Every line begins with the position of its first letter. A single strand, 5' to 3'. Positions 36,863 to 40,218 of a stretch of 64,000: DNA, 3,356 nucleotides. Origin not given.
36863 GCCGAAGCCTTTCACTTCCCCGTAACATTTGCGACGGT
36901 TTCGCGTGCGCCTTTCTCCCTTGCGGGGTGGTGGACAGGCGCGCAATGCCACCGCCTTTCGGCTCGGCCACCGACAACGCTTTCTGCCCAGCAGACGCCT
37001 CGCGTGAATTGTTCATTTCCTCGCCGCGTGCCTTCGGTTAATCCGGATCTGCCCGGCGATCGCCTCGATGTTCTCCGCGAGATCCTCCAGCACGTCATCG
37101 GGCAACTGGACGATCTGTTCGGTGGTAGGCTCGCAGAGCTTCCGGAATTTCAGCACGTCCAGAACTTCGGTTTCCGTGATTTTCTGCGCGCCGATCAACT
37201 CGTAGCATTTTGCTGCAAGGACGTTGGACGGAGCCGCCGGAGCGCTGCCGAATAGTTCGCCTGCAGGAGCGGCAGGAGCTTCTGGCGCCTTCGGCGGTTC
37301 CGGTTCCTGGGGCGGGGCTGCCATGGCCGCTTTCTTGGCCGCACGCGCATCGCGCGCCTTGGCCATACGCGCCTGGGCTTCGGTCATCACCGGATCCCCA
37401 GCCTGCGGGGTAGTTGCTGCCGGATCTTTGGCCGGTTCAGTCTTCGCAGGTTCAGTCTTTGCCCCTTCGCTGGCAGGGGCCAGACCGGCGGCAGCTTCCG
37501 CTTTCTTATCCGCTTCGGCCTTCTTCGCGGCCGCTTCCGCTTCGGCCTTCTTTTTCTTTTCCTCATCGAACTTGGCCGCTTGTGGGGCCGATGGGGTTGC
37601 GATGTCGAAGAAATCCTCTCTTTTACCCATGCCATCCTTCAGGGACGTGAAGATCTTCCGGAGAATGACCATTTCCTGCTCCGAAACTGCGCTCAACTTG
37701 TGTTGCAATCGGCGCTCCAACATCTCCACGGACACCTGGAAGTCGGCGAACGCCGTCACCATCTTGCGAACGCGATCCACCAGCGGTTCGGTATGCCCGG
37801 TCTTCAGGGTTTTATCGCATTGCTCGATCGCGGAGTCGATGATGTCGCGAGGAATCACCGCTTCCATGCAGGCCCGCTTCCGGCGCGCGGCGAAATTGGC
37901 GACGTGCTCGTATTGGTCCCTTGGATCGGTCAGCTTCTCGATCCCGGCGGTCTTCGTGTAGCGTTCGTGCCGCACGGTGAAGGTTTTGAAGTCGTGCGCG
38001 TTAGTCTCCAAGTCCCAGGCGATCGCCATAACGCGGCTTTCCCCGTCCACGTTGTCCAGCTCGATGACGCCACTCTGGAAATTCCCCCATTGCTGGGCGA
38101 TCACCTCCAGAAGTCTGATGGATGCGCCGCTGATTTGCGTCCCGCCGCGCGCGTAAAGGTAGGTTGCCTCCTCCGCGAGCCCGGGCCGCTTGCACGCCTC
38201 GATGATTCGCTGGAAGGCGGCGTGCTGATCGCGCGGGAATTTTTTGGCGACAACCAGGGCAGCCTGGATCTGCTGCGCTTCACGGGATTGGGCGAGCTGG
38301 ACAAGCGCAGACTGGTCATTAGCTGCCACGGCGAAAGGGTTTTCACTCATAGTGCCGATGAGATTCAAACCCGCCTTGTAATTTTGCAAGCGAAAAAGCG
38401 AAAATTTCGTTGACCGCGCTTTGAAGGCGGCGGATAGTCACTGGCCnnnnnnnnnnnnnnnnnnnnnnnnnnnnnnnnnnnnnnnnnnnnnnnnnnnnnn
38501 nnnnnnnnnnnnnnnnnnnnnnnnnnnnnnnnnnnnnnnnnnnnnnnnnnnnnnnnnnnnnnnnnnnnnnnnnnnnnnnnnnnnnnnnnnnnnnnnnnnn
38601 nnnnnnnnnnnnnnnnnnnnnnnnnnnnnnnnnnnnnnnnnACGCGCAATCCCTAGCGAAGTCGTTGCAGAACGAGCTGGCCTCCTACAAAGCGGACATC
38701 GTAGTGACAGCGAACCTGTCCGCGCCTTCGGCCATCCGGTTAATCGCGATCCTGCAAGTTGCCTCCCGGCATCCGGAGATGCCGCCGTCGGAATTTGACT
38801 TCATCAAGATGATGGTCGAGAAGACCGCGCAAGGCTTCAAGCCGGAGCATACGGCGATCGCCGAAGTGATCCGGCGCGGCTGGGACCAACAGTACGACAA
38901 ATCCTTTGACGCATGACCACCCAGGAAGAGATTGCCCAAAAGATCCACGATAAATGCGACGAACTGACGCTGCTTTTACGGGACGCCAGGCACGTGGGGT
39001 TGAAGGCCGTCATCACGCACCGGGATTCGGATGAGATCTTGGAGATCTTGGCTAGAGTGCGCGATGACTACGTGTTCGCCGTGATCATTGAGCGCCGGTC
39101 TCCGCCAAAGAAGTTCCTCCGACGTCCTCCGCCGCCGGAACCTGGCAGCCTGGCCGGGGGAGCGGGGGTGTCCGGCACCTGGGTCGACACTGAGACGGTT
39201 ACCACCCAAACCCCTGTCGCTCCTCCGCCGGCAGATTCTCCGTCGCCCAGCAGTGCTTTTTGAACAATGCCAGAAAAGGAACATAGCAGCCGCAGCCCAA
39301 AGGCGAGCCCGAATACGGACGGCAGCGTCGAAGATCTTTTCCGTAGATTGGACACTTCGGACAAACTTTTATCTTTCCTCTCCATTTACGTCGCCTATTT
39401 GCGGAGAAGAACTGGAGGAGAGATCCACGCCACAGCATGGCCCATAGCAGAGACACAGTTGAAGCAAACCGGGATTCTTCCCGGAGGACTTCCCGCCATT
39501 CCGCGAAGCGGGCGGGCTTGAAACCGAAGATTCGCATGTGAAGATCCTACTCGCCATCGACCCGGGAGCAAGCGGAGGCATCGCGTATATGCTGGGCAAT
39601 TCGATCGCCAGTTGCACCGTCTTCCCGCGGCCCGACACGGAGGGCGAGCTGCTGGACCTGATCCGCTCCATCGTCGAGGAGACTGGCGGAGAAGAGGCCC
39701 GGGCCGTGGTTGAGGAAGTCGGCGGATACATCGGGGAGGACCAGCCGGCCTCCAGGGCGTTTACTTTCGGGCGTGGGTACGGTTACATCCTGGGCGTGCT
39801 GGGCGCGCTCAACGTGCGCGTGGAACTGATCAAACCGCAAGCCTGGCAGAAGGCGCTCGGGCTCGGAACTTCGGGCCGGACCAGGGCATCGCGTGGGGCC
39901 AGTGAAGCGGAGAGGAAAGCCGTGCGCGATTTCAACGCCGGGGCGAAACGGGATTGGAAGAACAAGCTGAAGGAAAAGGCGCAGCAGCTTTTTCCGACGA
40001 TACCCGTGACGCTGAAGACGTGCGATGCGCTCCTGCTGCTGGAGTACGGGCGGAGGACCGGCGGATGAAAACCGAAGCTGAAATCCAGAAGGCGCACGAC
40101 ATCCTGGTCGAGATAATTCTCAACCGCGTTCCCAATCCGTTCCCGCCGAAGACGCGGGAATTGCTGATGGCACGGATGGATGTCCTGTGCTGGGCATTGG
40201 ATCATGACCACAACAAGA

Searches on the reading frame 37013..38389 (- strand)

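Call 19: search_protein_families(library=pfam, proteins=[window:37013-38389:-], max_evalue=0.001)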
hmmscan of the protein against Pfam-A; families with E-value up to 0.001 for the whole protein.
window:37013-38389:- (458 aa): 0 families

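Call 58: search_protein_families(library=pfam, proteins=[window:37013-38389:-], max_evalue=0.01)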
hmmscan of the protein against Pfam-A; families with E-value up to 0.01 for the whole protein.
window:37013-38389:- (458 aa): 0 families

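Call 72: search_protein_families(library=phrogs, proteins=[window:37013-38389:-], max_evalue=0.01)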
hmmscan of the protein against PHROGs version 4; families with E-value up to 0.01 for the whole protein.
window:37013-38389:- (458 aa): 1 family
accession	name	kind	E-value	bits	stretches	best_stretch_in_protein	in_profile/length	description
phrog_3657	-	unknown function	3.4e-92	309.6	1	22-291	15-283/289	-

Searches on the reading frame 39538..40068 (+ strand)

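Call 72: search_protein_families(library=phrogs, proteins=[window:39538-40068:+], max_evalue=0.01)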
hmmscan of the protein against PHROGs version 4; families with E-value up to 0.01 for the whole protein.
window:39538-40068:+ (176 aa): 1 family
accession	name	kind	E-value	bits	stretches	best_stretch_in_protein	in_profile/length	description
phrog_1770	-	DNA, RNA and nucleotide metabolism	2.1e-21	77.5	1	1-174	3-150/158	Holliday junction resolvase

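Call 93: search_protein_families(library=pfam, proteins=[window:39589-40068:+], max_evalue=0.05)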
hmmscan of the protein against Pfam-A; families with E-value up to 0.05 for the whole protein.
window:39589-40068:+ (159 aa): 0 families
